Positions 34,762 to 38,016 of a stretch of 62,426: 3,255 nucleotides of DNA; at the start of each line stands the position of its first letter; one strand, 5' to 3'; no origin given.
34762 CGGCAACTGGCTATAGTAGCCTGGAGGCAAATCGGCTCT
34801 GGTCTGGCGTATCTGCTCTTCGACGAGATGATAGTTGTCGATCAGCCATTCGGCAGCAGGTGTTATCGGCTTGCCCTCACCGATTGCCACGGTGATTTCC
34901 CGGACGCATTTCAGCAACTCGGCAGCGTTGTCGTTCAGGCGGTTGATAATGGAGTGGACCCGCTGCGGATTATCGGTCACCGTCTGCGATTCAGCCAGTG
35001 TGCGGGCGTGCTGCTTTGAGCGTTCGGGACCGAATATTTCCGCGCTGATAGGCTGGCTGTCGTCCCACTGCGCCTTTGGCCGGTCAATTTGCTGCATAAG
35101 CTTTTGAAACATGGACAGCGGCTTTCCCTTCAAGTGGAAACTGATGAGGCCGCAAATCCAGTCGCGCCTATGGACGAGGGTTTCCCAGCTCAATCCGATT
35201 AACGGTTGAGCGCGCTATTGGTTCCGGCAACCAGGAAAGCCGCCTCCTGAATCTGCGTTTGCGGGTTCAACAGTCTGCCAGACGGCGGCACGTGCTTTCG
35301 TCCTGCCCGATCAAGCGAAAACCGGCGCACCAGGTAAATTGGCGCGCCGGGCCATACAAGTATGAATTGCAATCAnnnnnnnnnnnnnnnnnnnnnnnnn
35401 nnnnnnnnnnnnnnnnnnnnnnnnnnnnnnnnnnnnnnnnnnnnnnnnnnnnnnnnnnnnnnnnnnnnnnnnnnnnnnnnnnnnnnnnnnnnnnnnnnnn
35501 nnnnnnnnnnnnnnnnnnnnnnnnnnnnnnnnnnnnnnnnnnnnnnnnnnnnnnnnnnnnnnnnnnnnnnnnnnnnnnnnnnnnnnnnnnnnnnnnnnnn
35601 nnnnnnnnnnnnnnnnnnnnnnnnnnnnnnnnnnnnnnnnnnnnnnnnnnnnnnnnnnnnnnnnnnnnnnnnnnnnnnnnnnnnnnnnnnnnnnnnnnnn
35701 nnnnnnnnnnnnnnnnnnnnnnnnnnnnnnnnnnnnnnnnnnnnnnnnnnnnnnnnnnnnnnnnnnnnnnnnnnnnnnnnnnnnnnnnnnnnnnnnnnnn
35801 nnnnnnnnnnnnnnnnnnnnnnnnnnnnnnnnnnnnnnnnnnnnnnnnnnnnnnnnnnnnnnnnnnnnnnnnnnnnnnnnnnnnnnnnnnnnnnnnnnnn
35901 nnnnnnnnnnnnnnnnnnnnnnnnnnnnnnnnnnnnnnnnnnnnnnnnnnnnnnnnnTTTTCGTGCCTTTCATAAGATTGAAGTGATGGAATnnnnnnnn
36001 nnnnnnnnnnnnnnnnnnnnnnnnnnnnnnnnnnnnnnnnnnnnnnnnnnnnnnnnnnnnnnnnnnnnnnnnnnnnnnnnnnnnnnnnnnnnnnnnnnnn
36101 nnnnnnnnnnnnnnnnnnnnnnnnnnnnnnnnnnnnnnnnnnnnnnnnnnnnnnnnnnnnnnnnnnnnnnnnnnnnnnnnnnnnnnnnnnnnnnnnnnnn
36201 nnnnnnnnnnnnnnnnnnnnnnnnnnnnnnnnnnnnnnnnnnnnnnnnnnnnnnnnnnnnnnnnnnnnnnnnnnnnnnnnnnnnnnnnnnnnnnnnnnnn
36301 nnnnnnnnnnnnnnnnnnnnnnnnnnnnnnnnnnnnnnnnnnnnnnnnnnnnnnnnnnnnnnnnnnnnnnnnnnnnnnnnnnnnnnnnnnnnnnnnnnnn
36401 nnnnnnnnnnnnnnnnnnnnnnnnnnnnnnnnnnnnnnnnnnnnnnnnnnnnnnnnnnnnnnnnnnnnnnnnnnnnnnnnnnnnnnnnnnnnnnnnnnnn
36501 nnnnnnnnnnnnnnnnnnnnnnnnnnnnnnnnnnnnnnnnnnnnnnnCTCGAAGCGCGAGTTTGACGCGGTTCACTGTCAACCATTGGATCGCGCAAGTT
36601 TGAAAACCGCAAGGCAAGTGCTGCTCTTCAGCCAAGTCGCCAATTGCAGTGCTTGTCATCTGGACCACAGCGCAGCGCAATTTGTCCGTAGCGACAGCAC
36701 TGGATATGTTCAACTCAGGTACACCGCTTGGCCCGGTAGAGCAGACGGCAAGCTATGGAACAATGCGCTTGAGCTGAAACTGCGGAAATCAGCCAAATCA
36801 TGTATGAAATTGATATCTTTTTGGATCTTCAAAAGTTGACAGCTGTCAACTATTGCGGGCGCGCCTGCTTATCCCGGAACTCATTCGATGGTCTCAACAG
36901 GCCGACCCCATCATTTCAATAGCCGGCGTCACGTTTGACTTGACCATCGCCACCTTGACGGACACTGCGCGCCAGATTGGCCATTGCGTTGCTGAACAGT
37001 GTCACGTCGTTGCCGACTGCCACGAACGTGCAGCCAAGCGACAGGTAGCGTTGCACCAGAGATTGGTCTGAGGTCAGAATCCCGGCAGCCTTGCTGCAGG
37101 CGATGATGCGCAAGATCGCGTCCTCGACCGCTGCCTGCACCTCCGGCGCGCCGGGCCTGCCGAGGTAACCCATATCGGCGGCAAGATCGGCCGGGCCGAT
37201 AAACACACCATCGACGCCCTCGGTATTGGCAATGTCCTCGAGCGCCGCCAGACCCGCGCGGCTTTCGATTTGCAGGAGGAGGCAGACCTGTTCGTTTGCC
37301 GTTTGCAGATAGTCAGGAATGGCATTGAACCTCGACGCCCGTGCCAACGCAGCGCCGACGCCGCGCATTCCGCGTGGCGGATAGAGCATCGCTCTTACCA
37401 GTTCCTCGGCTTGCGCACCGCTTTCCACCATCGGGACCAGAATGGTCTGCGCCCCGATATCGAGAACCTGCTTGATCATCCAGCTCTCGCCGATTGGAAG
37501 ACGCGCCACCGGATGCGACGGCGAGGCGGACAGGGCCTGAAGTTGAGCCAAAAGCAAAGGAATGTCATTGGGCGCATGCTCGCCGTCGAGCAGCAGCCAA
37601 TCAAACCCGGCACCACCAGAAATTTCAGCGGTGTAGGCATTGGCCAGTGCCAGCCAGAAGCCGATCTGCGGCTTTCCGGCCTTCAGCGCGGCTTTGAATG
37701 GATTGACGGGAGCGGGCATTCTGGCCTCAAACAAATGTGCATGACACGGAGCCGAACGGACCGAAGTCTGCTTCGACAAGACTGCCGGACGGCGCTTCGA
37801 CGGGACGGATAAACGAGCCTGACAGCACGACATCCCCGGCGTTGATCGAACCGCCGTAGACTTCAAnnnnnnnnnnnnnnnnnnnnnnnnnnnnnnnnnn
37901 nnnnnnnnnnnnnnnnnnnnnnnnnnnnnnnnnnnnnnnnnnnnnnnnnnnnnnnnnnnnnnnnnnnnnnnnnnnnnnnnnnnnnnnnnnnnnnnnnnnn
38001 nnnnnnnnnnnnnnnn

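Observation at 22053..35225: Both the UDP-glucose supplier (galU) and the cyclic beta-1,2-glucan synthase (ndvB) carry consensus stress promoters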

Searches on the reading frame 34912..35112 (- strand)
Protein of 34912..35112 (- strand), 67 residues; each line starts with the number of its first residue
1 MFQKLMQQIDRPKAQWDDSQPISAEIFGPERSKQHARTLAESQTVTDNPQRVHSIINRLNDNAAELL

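Call 51: find_related_loci(query=A4, collection=metagenome_contigs, flank=10000)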
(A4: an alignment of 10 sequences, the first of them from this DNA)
Query A4 (67 aa) in metagenome_contigs; peptide patterns used: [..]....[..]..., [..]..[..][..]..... (x = any residue, [..] = any of these).
99 stretches matched a pattern; 14 encode a relative of the query (tblastn E <= 1e-3); 14 distinct loci.
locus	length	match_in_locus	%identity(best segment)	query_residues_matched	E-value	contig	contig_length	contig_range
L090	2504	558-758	67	1-67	3e-27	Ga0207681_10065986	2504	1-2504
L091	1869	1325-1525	67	1-67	3e-27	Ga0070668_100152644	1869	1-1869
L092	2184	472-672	66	1-67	1e-26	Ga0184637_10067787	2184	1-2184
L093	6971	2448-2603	79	16-67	2e-25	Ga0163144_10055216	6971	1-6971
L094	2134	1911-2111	61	1-67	1e-24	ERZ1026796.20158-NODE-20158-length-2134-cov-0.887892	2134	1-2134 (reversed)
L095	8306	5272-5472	61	1-67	2e-24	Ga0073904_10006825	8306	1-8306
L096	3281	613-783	70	11-67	6e-24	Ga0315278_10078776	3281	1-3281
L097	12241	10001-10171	70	11-67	6e-24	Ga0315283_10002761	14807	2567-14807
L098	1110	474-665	62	1-66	3e-22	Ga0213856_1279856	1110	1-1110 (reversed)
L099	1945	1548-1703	71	15-66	7e-21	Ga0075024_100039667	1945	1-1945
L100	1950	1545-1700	71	15-66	8e-21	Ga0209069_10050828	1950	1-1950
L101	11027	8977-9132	69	15-66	7e-21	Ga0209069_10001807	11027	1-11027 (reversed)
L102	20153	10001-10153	65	16-66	6e-20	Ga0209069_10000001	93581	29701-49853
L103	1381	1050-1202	59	16-66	9e-17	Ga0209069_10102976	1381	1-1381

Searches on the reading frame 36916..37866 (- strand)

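Call 35: search_protein_families(library=pfam, proteins=[window:36916-37866:-], max_evalue=0.01)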
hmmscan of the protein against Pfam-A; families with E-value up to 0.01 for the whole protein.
window:36916-37866:- (316 aa): 1 family
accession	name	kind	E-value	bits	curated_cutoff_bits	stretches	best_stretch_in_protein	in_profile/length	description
PF03328.21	HpcH_HpaI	-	2.9e-54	184.1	25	1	67-294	1-221/221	HpcH/HpaI aldolase/citrate lyase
